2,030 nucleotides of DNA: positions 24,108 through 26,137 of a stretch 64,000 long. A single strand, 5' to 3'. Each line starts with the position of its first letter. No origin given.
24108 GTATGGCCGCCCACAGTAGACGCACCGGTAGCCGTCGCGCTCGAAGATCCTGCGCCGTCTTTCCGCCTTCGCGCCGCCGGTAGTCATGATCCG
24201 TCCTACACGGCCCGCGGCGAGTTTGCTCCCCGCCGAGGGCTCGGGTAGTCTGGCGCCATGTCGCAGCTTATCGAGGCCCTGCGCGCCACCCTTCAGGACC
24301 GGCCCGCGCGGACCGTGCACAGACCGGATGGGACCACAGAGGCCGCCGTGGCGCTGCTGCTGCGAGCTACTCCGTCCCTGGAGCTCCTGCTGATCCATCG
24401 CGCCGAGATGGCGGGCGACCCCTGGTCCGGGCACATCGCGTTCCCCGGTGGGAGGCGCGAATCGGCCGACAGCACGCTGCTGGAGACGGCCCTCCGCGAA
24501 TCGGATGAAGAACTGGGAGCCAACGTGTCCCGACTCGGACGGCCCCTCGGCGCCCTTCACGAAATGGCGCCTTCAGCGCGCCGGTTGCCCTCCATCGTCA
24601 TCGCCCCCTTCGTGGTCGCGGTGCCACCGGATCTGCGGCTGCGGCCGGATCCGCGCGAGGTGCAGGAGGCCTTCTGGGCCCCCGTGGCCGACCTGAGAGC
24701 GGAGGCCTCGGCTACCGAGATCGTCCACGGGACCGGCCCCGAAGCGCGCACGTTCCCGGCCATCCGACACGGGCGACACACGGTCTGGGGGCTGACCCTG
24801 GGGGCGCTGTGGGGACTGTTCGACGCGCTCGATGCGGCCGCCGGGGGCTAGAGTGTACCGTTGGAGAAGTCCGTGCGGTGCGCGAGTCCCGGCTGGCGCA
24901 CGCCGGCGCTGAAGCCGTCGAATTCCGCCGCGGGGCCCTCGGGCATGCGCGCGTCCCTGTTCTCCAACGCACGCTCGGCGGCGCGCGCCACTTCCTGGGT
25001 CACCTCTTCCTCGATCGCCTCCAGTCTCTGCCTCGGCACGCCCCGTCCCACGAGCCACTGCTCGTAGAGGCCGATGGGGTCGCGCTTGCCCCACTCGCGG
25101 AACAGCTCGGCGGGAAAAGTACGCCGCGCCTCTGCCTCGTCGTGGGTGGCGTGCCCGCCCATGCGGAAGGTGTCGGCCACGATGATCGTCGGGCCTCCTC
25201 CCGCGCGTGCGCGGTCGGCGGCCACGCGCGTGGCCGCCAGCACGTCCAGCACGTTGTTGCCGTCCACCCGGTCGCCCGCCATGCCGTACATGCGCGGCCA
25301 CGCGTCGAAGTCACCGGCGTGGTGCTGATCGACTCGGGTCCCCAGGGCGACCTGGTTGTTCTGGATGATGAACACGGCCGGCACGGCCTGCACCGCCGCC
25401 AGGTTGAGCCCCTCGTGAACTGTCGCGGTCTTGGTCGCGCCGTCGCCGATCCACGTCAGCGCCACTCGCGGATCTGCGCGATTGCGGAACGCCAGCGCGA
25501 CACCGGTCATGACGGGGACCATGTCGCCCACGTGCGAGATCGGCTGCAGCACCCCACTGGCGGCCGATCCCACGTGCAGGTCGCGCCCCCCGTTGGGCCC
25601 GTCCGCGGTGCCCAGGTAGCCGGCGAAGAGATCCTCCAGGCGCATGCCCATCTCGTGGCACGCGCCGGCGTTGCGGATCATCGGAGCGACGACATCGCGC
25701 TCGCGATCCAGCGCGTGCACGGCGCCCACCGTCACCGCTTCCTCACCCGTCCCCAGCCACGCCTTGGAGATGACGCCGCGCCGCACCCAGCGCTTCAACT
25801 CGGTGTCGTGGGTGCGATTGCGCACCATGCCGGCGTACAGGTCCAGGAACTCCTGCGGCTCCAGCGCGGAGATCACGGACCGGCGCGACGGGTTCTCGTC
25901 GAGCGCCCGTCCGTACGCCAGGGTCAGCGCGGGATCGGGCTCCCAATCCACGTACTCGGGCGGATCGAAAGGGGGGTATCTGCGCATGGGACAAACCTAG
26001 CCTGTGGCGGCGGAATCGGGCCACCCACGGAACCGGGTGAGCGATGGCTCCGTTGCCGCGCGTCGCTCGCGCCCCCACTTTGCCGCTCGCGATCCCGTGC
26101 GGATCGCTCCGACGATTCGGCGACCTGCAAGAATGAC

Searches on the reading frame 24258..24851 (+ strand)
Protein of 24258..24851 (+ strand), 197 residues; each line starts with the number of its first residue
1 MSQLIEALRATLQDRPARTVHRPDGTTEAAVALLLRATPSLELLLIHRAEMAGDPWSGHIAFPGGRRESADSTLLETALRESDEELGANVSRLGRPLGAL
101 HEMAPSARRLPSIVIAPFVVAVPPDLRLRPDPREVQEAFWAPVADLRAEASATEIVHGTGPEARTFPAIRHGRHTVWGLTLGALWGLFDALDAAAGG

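Call 109: search_protein_families(library=pfam, proteins=[window:24258-24851:+], max_evalue=0.001)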
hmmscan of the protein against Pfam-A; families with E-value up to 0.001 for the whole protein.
window:24258-24851:+ (197 aa): 1 family
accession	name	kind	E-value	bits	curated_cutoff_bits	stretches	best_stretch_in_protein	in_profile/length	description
PF00293.34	NUDIX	-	1.1e-15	58.2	21.1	1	30-149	5-124/134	NUDIX domain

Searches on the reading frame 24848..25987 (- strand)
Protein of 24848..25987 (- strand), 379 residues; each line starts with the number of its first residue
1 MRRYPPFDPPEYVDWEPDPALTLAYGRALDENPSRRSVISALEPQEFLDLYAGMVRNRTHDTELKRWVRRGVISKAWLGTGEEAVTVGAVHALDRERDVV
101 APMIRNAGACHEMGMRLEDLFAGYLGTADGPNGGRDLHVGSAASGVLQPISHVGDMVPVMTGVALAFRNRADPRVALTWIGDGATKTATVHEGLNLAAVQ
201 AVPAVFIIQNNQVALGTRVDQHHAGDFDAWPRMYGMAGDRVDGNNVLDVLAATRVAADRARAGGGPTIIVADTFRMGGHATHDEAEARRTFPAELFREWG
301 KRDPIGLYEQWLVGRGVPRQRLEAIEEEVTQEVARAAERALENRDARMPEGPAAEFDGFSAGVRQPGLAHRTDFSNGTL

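Call 109: search_protein_families(library=pfam, proteins=[window:24848-25987:-], max_evalue=0.001)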
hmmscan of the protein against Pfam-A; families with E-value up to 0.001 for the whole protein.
window:24848-25987:- (379 aa): 1 family
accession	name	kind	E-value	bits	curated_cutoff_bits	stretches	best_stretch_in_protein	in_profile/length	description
PF00676.26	E1_dh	-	3e-57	194.3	22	1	54-343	4-294/300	Dehydrogenase E1 component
